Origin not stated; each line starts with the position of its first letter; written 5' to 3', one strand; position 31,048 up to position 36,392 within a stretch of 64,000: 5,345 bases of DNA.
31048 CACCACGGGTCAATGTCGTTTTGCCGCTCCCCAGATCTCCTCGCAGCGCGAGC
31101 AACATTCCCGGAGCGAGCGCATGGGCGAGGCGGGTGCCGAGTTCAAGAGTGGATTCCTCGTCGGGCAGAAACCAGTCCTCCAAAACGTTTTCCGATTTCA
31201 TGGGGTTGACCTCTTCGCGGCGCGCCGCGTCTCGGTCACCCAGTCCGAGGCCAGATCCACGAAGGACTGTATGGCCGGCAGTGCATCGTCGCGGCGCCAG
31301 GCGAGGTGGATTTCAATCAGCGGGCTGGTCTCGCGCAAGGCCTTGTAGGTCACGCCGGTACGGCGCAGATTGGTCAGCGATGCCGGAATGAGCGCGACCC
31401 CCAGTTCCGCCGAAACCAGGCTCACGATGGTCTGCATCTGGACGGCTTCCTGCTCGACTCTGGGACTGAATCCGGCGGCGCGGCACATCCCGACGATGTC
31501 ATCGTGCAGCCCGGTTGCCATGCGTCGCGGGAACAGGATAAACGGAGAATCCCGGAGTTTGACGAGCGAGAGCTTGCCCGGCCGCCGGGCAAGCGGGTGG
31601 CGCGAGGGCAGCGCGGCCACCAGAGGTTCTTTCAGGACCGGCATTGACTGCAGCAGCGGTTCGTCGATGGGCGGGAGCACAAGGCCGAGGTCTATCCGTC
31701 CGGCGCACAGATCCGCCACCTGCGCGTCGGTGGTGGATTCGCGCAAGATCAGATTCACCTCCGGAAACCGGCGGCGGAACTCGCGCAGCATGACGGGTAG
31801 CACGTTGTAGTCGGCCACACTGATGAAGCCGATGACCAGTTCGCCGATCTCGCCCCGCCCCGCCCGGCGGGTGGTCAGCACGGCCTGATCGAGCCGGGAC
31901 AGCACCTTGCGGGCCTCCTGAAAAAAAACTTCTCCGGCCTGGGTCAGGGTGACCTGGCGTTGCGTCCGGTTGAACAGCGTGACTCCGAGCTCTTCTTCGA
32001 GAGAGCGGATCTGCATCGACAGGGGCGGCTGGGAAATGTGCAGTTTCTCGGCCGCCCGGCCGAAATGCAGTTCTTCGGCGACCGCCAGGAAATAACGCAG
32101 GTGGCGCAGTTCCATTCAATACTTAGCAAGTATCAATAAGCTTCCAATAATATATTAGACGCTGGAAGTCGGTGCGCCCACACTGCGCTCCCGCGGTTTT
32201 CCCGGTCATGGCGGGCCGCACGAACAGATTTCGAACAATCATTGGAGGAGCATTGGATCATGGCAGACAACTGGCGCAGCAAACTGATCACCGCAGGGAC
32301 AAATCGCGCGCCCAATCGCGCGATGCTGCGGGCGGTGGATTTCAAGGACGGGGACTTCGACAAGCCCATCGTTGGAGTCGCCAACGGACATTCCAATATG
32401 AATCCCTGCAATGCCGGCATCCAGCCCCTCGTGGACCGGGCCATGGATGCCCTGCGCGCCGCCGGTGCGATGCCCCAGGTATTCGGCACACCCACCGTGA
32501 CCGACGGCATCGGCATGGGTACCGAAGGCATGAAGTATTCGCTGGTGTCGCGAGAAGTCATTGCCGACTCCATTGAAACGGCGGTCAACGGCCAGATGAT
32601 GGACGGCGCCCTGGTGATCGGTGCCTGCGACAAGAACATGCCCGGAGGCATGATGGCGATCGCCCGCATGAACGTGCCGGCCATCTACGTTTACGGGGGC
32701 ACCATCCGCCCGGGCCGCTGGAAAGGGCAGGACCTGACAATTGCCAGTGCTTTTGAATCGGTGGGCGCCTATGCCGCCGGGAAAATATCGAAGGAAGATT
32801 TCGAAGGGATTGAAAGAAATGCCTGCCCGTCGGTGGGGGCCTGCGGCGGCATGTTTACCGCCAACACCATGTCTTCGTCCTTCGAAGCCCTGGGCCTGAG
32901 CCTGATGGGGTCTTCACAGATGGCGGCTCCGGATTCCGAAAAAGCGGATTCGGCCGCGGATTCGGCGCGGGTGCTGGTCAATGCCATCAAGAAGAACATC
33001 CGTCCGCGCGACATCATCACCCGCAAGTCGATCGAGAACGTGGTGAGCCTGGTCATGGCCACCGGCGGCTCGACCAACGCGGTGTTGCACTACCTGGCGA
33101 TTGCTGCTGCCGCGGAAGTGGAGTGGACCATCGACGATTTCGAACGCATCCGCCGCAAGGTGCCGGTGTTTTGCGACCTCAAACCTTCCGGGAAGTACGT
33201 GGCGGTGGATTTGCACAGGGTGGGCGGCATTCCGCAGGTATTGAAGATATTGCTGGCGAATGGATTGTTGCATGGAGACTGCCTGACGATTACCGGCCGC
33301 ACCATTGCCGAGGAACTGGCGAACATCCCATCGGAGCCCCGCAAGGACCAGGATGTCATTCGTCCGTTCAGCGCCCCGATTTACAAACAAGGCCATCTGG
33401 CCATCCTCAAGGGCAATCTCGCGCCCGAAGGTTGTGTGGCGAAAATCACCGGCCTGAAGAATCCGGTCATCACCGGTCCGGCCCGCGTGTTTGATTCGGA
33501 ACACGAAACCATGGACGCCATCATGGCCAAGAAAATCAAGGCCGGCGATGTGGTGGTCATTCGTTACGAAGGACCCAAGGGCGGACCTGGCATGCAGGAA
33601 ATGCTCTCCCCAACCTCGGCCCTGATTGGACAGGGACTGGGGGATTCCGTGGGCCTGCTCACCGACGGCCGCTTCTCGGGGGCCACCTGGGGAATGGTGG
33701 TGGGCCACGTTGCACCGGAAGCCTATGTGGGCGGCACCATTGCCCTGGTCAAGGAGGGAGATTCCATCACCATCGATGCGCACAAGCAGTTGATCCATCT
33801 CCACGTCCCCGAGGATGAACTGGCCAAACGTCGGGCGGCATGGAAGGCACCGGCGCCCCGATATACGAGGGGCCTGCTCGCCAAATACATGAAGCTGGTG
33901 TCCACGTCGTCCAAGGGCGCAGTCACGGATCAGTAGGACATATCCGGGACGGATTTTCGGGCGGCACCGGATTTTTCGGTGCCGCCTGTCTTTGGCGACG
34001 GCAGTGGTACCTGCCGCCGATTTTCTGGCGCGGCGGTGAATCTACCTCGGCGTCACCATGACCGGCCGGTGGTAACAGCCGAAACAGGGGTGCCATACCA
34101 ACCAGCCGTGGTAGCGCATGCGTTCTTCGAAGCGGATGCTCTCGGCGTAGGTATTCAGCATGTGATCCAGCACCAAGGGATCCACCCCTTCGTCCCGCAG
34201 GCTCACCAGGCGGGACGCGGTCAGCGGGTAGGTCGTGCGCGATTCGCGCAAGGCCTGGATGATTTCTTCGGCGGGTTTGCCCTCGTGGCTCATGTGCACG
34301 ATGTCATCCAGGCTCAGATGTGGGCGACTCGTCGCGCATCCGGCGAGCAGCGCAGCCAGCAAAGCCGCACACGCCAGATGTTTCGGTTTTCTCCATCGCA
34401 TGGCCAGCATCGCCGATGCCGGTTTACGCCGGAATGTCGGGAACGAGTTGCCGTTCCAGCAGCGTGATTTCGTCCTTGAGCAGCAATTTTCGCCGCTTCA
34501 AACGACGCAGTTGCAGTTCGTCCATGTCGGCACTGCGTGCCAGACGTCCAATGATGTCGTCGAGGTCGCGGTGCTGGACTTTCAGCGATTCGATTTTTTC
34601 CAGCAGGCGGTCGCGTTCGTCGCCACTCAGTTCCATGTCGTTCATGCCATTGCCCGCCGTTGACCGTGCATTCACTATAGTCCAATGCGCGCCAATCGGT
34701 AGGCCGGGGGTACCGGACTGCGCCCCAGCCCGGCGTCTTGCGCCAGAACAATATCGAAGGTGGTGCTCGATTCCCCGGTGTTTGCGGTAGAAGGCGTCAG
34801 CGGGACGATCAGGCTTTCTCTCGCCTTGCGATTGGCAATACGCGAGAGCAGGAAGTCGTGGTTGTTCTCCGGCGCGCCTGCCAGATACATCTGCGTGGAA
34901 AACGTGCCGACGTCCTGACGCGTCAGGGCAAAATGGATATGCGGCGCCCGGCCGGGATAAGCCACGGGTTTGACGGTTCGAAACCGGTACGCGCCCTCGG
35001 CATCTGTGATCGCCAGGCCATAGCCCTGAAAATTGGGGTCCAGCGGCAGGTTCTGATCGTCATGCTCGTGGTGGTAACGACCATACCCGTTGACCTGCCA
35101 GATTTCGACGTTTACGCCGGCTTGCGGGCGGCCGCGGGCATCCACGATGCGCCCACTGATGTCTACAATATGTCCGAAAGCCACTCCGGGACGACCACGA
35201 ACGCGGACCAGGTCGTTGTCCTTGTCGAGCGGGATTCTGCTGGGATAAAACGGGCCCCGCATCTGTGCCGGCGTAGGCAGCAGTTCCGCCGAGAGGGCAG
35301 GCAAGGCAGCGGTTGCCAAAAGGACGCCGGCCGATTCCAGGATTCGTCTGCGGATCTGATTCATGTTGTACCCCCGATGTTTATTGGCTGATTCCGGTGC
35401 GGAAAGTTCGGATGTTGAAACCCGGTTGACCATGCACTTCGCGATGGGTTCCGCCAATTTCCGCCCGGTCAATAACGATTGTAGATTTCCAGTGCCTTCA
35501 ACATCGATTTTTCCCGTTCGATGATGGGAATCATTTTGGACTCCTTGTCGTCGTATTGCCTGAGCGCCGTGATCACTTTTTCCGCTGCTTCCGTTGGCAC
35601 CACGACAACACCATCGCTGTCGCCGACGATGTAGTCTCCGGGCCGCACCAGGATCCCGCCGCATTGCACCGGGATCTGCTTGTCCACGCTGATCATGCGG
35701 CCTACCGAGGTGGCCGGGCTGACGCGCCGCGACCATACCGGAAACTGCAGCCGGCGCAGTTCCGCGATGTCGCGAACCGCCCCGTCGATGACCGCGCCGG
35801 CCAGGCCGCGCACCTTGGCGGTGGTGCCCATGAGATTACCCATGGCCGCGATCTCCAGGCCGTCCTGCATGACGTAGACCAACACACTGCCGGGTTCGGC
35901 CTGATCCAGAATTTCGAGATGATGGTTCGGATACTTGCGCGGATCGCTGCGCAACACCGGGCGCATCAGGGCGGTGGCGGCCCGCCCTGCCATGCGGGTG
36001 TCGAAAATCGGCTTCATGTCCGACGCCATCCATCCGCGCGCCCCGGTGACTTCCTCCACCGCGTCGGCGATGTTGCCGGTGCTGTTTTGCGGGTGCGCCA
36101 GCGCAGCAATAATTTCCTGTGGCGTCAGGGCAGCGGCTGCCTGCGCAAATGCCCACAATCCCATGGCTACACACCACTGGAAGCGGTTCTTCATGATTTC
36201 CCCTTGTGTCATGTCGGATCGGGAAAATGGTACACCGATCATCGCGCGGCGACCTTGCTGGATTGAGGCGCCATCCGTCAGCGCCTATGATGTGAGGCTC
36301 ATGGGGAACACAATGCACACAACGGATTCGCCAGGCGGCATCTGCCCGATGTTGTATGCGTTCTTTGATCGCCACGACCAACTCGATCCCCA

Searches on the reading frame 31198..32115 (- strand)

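Call 17: search_protein_families(library=ncbifam, proteins=[window:31198-32115:-], max_evalue=0.00001)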
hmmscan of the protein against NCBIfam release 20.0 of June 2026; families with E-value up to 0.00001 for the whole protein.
window:31198-32115:- (305 aa): 53 families (the best 25 are shown)
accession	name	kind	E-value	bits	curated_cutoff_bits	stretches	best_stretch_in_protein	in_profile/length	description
NF045775.1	acetoin_reg_AlsR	exception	4.6e-100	334.8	430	1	1-289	1-288/290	acetoin biosynthesis transcriptional regulator AlsR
NF007385.0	PRK09906.1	equivalog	2.2e-72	243.7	356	1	1-294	1-292/296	DNA-binding transcriptional regulator HcaR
NF007439.0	PRK09986.1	equivalog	4.8e-68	229.7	290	1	2-288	8-293/296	LysR family transcriptional regulator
NF047520.1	trans_act_CidR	equivalog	4.7e-58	196.7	415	1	1-285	1-284/292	cidABC operon transcriptional activator CidR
NF053705.1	TransRegGltCGpos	equivalog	8.7e-58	195.9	350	1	1-248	1-246/300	glutamate biosynthesis transcriptional regulator GltC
NF008416.0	PRK11242.1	equivalog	1.7e-52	178.6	277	1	1-298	1-296/300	transcriptional regulator CynR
NF040709.1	benzoate_BenM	exception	3.2e-46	158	600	1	1-276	1-276/299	benzoate utilization transcription regulator BenM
NF008361.0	PRK11151.1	equivalog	1.2e-43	149.5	329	1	1-279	1-278/305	DNA-binding transcriptional regulator OxyR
NF040710.1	benzoate_CatM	exception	1.5e-43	149.2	580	1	1-283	1-283/293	cis,cis-muconate-binding transcription regulator CatM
NF040786.1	LysR_Sec_metab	equivalog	5.6e-40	137.2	250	1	1-290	1-295/298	selenium metabolism-associated LysR family transcriptional regulator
TIGR03339.1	phn_lysR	subfamily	2.4e-36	125.4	341.1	1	6-288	2-278/279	aminoethylphosphonate catabolism associated LysR family transcriptional regulator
NF008722.0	PRK11716.1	equivalog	2.2e-34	118.8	246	1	1-245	1-243/293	HTH-type transcriptional activator IlvY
NF047711.1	PutUtilRegPtrR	equivalog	1.2e-33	116.5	400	1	1-289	1-282/283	putrescine utilization regulator PtrR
NF008410.0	PRK11233.1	equivalog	5.1e-33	114.5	309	1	1-274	1-269/305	nitrogen assimilation transcriptional regulator NAC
NF050018.1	StrsTransRegOxyRFcella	equivalog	7.4e-29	101.2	500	1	1-277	1-272/289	oxidative stress transcriptional regulator OxyR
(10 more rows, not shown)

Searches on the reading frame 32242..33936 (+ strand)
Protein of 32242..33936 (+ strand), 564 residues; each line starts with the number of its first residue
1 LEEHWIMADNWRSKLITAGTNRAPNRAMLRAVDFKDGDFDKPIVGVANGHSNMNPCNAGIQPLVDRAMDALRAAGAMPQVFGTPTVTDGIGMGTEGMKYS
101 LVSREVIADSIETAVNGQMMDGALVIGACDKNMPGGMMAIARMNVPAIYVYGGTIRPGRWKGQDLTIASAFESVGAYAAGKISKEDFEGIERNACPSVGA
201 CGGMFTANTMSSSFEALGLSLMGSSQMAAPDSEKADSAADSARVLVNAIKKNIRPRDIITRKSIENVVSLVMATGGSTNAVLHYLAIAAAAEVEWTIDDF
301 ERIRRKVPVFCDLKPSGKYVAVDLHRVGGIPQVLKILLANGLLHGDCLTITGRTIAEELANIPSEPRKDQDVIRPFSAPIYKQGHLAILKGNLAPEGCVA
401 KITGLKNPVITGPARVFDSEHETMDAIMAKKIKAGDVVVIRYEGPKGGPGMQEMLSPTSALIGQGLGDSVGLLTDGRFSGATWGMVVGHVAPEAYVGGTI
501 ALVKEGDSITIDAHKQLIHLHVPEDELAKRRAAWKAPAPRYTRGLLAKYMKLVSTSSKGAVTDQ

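Call 16: search_protein_families(library=ncbifam, proteins=[window:32242-33936:+], max_evalue=0.00001)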
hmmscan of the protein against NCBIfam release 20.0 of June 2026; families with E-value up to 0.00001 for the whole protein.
window:32242-33936:+ (564 aa): 8 families
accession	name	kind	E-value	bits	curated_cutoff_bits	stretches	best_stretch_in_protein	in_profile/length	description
NF002068.0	PRK00911.1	subfamily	3e-255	848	644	1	9-563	3-556/559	dihydroxy-acid dehydratase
TIGR00110.1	ilvD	equivalog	7.2e-229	760.8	618.15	1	24-563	1-542/543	dihydroxy-acid dehydratase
NF009103.0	PRK12448.1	equivalog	3.9e-147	491.1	710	2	10-378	3-380/616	dihydroxy-acid dehydratase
NF004784.0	PRK06131.1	subfamily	5.4e-132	441.1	539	1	20-563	21-561/576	dihydroxy-acid dehydratase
NF009559.0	PRK13016.1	equivalog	5.4e-121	404.6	882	1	25-560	26-559/578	L-arabinonate dehydratase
NF009560.0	PRK13017.1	subfamily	1.3e-117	393.5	684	1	33-563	38-576/595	dihydroxy-acid dehydratase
TIGR01196.1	edd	equivalog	9e-79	265.3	708.25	1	59-561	82-598/601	phosphogluconate dehydratase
TIGR03432.1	yjhG_yagF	hypoth_equivalog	3.6e-71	240.1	808.15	1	63-515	89-567/640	YjhG/YagF family D-xylonate dehydratase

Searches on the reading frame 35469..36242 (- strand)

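Call 39: search_protein_families(library=pfam, proteins=[window:35469-36242:-], max_evalue=0.001)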
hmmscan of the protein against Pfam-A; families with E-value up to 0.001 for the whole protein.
window:35469-36242:- (257 aa): 1 family
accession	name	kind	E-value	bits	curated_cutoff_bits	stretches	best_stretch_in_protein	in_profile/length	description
PF03737.21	RraA-like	-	8.1e-38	130.5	24.5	1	55-214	1-152/152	Aldolase/RraA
